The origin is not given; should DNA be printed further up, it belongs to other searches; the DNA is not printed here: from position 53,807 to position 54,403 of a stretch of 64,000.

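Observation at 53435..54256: Family of Nif11-like double-glycine leader peptides fused to hypervariable zinc-ribbon cores (locus 1, divergent pair P1/P2)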

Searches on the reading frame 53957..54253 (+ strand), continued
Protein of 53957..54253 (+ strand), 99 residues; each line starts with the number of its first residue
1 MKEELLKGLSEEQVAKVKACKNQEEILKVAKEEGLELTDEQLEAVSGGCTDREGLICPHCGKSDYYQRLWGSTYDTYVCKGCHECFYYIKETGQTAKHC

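Call 42: search_protein_families(library=ncbifam, proteins=[L085:7367-8761:+, L087:11191-12585:+, L085:2439-3701:+, L085:3698-4459:+, L085:14163-16007:+], max_evalue=0.00001)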
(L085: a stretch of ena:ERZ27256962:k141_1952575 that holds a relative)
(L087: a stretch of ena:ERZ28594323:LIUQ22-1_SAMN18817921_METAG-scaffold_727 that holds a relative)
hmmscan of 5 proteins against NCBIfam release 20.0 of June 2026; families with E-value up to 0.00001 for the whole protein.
L085:7367-8761:+ (464 aa): 66 families (the best 25 are shown)
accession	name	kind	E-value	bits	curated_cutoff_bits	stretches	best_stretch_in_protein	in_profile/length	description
TIGR04545.1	rSAM_ahbD_hemeb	equivalog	1.7e-28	100.1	500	1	94-420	6-320/339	heme b synthase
TIGR04250.1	SCM_rSAM_ScmE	equivalog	1.3e-27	96.7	400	1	90-444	5-354/358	SynChlorMet cassette radical SAM/SPASM protein ScmE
TIGR04051.1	rSAM_NirJ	equivalog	4e-25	88.5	515.45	1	95-260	9-173/354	heme d1 biosynthesis radical SAM protein NirJ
NF041298.1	rSAM_mat_DynA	equivalog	4.4e-25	88.4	450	1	95-429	8-333/356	dynobactin maturation radical SAM/SPASM protein DynA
TIGR04251.1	SCM_rSAM_ScmF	equivalog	9.6e-24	84.4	400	1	91-421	7-325/353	SynChlorMet cassette radical SAM/SPASM protein ScmF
TIGR04054.1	rSAM_NirJ1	equivalog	1.6e-23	83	650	1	92-416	40-361/387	putative heme d1 biosynthesis radical SAM protein NirJ1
NF050035.1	rSAM_WgK_link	exception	3.7e-23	82.1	650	1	90-434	11-358/367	radical SAM/SPASM peptide maturase WgkB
TIGR04546.1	rSAM_ahbC_deAc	equivalog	3.7e-23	82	650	1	89-255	40-205/390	12,18-didecarboxysiroheme deacetylase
TIGR04053.2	TIGR04053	equivalog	2.1e-22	79.9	395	1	94-416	14-344/366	TIGR04053 family radical SAM/SPASM domain-containing protein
TIGR03942.1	sulfatase_rSAM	equivalog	2.9e-22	79.2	349.45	1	95-435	8-342/363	anaerobic sulfatase maturase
TIGR04317.1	W_rSAM_matur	equivalog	3.7e-22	78.9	380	1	92-260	8-181/349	tungsten cofactor oxidoreductase radical SAM maturase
NF047865.1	rSAM_PapB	equivalog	4.4e-22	78.8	340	1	90-426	5-325/330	PapB family radical SAM/SPASM ranthipeptide maturase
NF045574.1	sacti_mat_StsB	exception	6e-22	78.1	625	1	93-268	101-274/466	StsB family radical SAM/SPASM domain sactipeptide maturase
TIGR02668.1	moaA_archaeal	equivalog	1.1e-21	77.2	325.25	1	90-297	12-220/303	GTP 3',8-cyclase MoaA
TIGR04133.1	rSAM_w_lipo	hypoth_equivalog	1.6e-21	76.6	425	1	94-296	30-233/350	TIGR04133 family radical SAM/SPASM protein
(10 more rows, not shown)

L087:11191-12585:+ (464 aa): 64 families (the best 25 are shown)
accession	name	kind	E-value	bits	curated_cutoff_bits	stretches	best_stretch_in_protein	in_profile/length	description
TIGR04545.1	rSAM_ahbD_hemeb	equivalog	1.6e-30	106.7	500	1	94-435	6-333/339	heme b synthase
TIGR04250.1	SCM_rSAM_ScmE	equivalog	5.2e-28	98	400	1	90-439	5-347/358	SynChlorMet cassette radical SAM/SPASM protein ScmE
TIGR04051.1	rSAM_NirJ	equivalog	6.6e-27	94.4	515.45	1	95-273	9-186/354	heme d1 biosynthesis radical SAM protein NirJ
TIGR04053.2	TIGR04053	equivalog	8.6e-27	94.3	395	1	95-271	15-194/366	TIGR04053 family radical SAM/SPASM domain-containing protein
TIGR04054.1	rSAM_NirJ1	equivalog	6.3e-26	90.9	650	1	92-418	40-363/387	putative heme d1 biosynthesis radical SAM protein NirJ1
TIGR04546.1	rSAM_ahbC_deAc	equivalog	1.4e-25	90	650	1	92-256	43-206/390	12,18-didecarboxysiroheme deacetylase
TIGR04133.1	rSAM_w_lipo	hypoth_equivalog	1.3e-24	86.8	425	1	94-294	30-231/350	TIGR04133 family radical SAM/SPASM protein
TIGR04251.1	SCM_rSAM_ScmF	equivalog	2.3e-24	86.5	400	1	90-419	6-323/353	SynChlorMet cassette radical SAM/SPASM protein ScmF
NF045574.1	sacti_mat_StsB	exception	5.4e-24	84.9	625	1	92-285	100-289/466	StsB family radical SAM/SPASM domain sactipeptide maturase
TIGR04055.1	rSAM_NirJ2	equivalog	1.1e-23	84.3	500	1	94-440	6-324/326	putative heme d1 biosynthesis radical SAM protein NirJ2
NF050035.1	rSAM_WgK_link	exception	3.5e-22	78.9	650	1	88-291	8-210/367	radical SAM/SPASM peptide maturase WgkB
TIGR04347.1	pseudo_SAM_Halo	equivalog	1.3e-21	77.3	525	1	93-259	43-208/390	TIGR04347 family pseudo-SAM/SPASM protein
TIGR04317.1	W_rSAM_matur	equivalog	2.2e-21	76.4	380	1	90-260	6-181/349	tungsten cofactor oxidoreductase radical SAM maturase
TIGR02668.1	moaA_archaeal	equivalog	2.2e-21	76.2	325.25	1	89-279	11-202/303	GTP 3',8-cyclase MoaA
TIGR04340.1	rSAM_ACGX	hypoth_equivalog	3.2e-21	75.9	400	1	90-434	5-334/341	radical SAM/SPASM domain protein, ACGX system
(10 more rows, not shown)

L085:2439-3701:+ (420 aa): 0 families

L085:3698-4459:+ (253 aa): 63 families (the best 25 are shown)
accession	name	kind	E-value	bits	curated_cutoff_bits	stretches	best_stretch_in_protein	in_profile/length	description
NF008677.0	PRK11697.1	equivalog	5e-20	71.9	246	1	1-122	2-122/238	two-component system response regulator BtsR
NF010684.1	PRK14084.1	equivalog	7.6e-18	65.2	375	1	1-119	1-119/254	response regulator transcription factor LytR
NF051850.1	RespRegRprY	equivalog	4.8e-17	62.2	370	1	2-137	6-141/234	response regulator transcription factor RprY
NF041367.1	CheY_Halo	equivalog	1.8e-13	50.8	200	1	33-114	29-112/114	chemotaxis protein CheY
NF046022.1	RespRegCpdRBruc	equivalog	6.8e-12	45.4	180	1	2-115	3-116/120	cell cycle two-component system response regulator CpdR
NF053854.1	RespRegPhoBBctds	equivalog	8e-12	45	270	1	3-186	1-195/225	two-component system response regulator PhoB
NF008469.0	PRK11361.1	equivalog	1.4e-11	43.7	714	1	2-110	6-114/461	acetoacetate metabolism transcriptional regulator AtoC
NF041734.1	resp_reg_RppA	equivalog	1.6e-11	44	250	1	1-181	1-191/229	two-component system response regulator RppA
NF001965.0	PRK00742.1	subfamily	2.6e-11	43.3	293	1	1-109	4-117/357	chemotaxis-specific protein-glutamate methyltransferase CheB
NF052313.1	T9SS_RR_PorX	equivalog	3.7e-11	42.5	300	1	2-109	2-109/513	T9SS response regulator signal transducer PorX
NF008318.0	PRK11107.1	equivalog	1.3e-10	40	890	1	1-115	668-784/920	two-component sensor histidine kinase BarA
NF007135.0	PRK09581.1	equivalog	2.4e-10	39.8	474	1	2-119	4-123/457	PleD family two-component system response regulator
NF008296.0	PRK11083.1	equivalog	3.7e-10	39.6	273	1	32-208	33-218/228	two-component system response regulator CreB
NF052445.1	RespRegMctR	equivalog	4e-10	39.4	300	1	2-115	3-118/205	two-component system response regulator MctR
NF053512.1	nitric_RR_NosR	exception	4.3e-10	39.2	400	1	3-120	1-119/422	response regulator c-di-GMP phosphodiesterase, NosR family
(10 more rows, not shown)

L085:14163-16007:+ (614 aa): 3 families
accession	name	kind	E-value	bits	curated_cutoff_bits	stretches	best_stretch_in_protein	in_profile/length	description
NF045505.1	RR_RssB_Pseudo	equivalog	8.4e-21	74.5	700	1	239-419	154-341/394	two-component system response regulator RssB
NF038263.1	prot_phos_SiaA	equivalog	3.3e-15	55.7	700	1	217-474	391-656/658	biofilm regulation protein phosphatase SiaA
TIGR02865.1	spore_II_E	equivalog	5.2e-12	44.7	490.8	1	267-473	559-761/764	stage II sporulation protein E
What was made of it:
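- Closest known: Sactipeptides and ranthipeptides. Different: Its best hits are about 100 bits against cut-offs of 340-650 (call 42).
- Its weak best matches include the peptide maturases DynA, WgkB, PapB and StsB (call 42).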

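Call 44: predict_structure(alignment_id=A3)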
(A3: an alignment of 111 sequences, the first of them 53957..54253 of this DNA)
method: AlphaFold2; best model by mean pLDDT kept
length: 99 residues; sequences in the alignment: 111
mean_pLDDT: 67.0   pTM: 0.42
mean pLDDT of the five models: 67.0, 66.3, 66.2, 66.0, 66.0
residues with pLDDT >= 90: 12; 70-90: 31; 50-70: 30; < 50: 26
segments of 3 or more residues with pLDDT < 50: 34-38, 40-52
pLDDT, mean of each block of 10 residues (from residue 1): 51 58 53 49 44 72 88 90 89 78
secondary structure, 60 per line:
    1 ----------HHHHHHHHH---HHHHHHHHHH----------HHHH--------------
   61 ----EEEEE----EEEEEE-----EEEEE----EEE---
elements in order: H11-19 H23-32 H43-46 E65-69 E74-79 E85-89 E94-96
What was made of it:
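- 53957..54256 (+): P2, 99-aa precursor. The leader is 53957..54100 (48 aa, ends VSGG). The core 54101..54253 is C-x7-CPHCG-x17-CKGC. AlphaFold2 gives core pLDDT 72-90 (call 44).
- On Zinc ribbon fold: AlphaFold2 predicts four strands with pLDDT up to 90 (call 44).
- The leader is at 44-58 and the GG linker is below 50 (call 44). AlphaFold2 sees no packed leader-core unit, and the linker has pLDDT below 50 (call 44).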

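Call 48: fold_search(model_id=the predicted structure, library=pdb)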
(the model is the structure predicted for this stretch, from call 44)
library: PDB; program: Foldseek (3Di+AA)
matches with E <= 10: 306; with E <= 0.001: 0
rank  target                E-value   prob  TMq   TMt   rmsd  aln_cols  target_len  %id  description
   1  6zxw_H                3.3e-01  0.80  0.31  0.48   3.1        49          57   20  Structure of Archaeoglobus fulgidus Trm11-Trm112 m2G10 tRNA methyltransferase complex bound to sinefungin (released 2020-09-23)
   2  8ebt_K                4.5e-01  0.18  0.23  0.15  19.4        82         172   21  XPA repositioning Core7 of TFIIH relative to XPC-DNA lesion (Cy5) (released 2023-04-19)
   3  9y9c_OA               6.7e-01  0.44  0.30  0.18   4.1        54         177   22  Cryo-EM map of the in vitro reconstituted RAZR:GP77 complex with AlphaFold-predicted models fitted into the density. (released 2025-12-24)
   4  7jn3_G                7.1e-01  0.72  0.27  0.13   6.4        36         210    8  Cryo-EM structure of Rous sarcoma virus cleaved synaptic complex (CSC) with HIV-1 integrase strand transfer inhibitor  (released 2021-03-17)
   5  9bct_A                9.2e-01  0.05  0.16  0.03  13.4        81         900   23  Cryo-EM structure of Thermococcus kodakarensis FttA-dependent transcription pre-termination complex containing 44 nt R (released 2024-07-31)
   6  5ejk_B                9.8e-01  0.63  0.28  0.12   6.5        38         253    8  Crystal structure of the Rous sarcoma virus intasome (released 2016-02-17)
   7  5ejk_H                1.0e+00  0.60  0.28  0.11   6.4        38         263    8  Crystal structure of the Rous sarcoma virus intasome (released 2016-02-17)
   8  6acv_MODEL_1_A        1.1e+00  0.25  0.31  0.32   7.6        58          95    9  the solution NMR structure of MBD domain (released 2019-07-31)
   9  5ejk_D                1.3e+00  0.57  0.28  0.12   6.5        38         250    8  Crystal structure of the Rous sarcoma virus intasome (released 2016-02-17)
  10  8p4e_O                1.3e+00  0.41  0.27  0.04   5.6        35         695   20  Structural insights into human co-transcriptional capping - structure 5 (released 2023-07-19)
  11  7kui_C                1.3e+00  0.54  0.27  0.51   6.4        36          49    8  Cryo-EM structure of Rous sarcoma virus cleaved synaptic complex (CSC) with HIV-1 integrase strand transfer inhibitor  (released 2021-03-17)
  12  7jn3_D                1.3e+00  0.10  0.28  0.14  16.1       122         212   16  Cryo-EM structure of Rous sarcoma virus cleaved synaptic complex (CSC) with HIV-1 integrase strand transfer inhibitor  (released 2021-03-17)
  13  5ejk_F                1.4e+00  0.51  0.28  0.12   6.4        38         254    8  Crystal structure of the Rous sarcoma virus intasome (released 2016-02-17)
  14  7jn3_C                1.4e+00  0.44  0.26  0.13   6.4        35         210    8  Cryo-EM structure of Rous sarcoma virus cleaved synaptic complex (CSC) with HIV-1 integrase strand transfer inhibitor  (released 2021-03-17)
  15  5ejk_C                1.5e+00  0.51  0.27  0.11   6.5        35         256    8  Crystal structure of the Rous sarcoma virus intasome (released 2016-02-17)
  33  5x1o_A                2.3e+00  0.08  0.20  0.17   4.3        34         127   29  PI(4,5)P2 lipid binding induced a reorientation of FGF2 molecules near membrane surface to facilitate the unconvention (released 2018-03-07)
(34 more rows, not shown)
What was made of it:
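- On Zinc ribbon fold: The best Foldseek hit is Trm112 at E 0.33, probability 0.8 (call 48).
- The best was the Trm112 ribbon at E 0.33 (call 48).
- Tried and rejected: Foldseek against PDB gave nothing significant (call 48).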

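Call 49: find_encoding_contigs(protein=P0195, flank=10000, max_places=3)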
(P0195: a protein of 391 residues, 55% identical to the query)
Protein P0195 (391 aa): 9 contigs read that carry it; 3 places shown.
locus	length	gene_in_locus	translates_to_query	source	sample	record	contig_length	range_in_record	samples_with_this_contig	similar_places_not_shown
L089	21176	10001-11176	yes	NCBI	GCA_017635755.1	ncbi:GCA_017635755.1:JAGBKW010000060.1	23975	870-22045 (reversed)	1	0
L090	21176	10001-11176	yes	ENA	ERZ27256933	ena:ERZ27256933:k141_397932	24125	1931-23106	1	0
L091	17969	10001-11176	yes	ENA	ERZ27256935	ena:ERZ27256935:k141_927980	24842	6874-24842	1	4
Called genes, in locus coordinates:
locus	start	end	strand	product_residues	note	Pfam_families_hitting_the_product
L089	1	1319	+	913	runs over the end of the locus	PF00005:ABC_tran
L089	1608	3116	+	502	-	-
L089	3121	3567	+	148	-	-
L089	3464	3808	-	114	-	PF12773:DZR (weak), PF13248:Zn_ribbon_3 (weak), PF13240:Zn_Ribbon_1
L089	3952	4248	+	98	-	-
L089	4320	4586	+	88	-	-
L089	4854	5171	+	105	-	-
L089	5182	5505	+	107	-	-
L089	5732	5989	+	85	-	PF04014:MazE_antitoxin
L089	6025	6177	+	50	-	-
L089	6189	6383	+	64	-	PF13470:PIN_3 (weak)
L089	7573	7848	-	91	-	-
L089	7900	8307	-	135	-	PF13581:HATPase_c_2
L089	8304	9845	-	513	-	PF07228:SpoIIE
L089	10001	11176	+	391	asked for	-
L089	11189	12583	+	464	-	PF04055:Radical_SAM, PF13353:Fer4_12 (weak), PF13186:SPASM (weak)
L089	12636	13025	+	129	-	-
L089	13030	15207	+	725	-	PF03412:Peptidase_C39, PF12385:Peptidase_C70 (weak), PF13529:Peptidase_C39_2 (weak), PF00664:ABC_membrane, PF00005:ABC_tran, PF02463:SMC_N (faint)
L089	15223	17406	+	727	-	PF00664:ABC_membrane, PF00005:ABC_tran, PF02463:SMC_N (faint)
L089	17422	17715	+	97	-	PF01740:STAS, PF13466:STAS_2 (weak)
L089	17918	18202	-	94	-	-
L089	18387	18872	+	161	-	PF07931:CPT, PF08433:KTI12, PF13238:AAA_18, PF13671:AAA_33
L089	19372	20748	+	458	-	-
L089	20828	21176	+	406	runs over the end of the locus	PF00528:BPD_transp_1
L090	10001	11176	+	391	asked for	-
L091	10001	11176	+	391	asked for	-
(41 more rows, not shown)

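Call 51: list_cluster_members(proteins=[P0195])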
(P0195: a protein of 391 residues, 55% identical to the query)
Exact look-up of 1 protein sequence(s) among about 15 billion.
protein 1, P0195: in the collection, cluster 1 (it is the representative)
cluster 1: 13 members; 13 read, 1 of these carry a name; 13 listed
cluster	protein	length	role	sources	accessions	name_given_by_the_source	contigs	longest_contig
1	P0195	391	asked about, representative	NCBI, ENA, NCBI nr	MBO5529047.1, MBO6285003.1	MAG: hypothetical protein J6A47_07000 [Bacilli bacterium] | hypothetical protein [Bacilli bacterium]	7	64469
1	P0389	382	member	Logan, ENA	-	-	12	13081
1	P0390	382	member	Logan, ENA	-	-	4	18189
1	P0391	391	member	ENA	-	-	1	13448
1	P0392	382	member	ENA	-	-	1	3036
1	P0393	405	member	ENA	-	-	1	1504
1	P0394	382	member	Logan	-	-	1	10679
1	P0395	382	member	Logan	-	-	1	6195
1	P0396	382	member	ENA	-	-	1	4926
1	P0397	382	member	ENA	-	-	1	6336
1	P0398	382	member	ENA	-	-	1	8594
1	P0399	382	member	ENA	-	-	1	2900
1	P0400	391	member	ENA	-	-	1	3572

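Call 52: find_encoding_contigs(protein=P0389, flank=6000, max_places=10)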
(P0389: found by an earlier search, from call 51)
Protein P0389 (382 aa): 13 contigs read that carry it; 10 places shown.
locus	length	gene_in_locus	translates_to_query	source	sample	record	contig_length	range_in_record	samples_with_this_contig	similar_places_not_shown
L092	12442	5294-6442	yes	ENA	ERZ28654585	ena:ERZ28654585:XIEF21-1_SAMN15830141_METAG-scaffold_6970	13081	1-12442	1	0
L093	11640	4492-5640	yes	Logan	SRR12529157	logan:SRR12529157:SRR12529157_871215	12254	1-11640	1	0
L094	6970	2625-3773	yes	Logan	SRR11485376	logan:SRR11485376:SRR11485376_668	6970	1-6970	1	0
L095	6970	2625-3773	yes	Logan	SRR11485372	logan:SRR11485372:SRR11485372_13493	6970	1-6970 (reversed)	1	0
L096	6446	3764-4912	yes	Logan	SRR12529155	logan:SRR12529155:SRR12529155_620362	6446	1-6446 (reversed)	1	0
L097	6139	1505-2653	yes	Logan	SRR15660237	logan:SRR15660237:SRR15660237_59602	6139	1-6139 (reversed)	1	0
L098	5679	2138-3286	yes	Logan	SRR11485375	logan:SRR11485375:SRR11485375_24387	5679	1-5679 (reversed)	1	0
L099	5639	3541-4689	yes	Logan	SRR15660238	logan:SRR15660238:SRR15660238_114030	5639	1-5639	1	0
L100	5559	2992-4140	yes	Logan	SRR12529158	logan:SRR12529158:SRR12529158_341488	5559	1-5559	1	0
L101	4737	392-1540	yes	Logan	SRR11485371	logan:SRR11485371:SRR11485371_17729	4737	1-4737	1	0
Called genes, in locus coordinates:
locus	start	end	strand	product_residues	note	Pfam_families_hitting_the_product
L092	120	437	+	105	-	-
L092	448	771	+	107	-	-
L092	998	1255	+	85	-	PF04014:MazE_antitoxin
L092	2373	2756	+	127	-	-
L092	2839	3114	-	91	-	-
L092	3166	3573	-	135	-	PF13581:HATPase_c_2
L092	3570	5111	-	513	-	PF07228:SpoIIE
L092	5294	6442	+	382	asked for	-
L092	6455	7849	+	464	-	PF04055:Radical_SAM, PF13353:Fer4_12 (weak), PF13186:SPASM (weak)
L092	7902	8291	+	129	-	-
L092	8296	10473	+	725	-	PF03412:Peptidase_C39, PF12385:Peptidase_C70 (weak), PF13529:Peptidase_C39_2 (weak), PF00664:ABC_membrane, PF00005:ABC_tran, PF02463:SMC_N (faint)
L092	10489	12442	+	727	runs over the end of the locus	PF00664:ABC_membrane, PF00005:ABC_tran, PF02463:SMC_N (faint)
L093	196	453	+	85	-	PF04014:MazE_antitoxin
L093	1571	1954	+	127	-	-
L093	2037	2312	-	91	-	-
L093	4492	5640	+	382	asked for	-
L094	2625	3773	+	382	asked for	-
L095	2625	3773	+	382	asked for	-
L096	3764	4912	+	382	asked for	-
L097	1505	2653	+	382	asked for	-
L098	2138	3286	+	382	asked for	-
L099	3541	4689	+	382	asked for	-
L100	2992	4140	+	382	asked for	-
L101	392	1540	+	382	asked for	-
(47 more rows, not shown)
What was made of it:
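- Tried and rejected: I followed the HipA-like cluster members (calls 51, 52).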
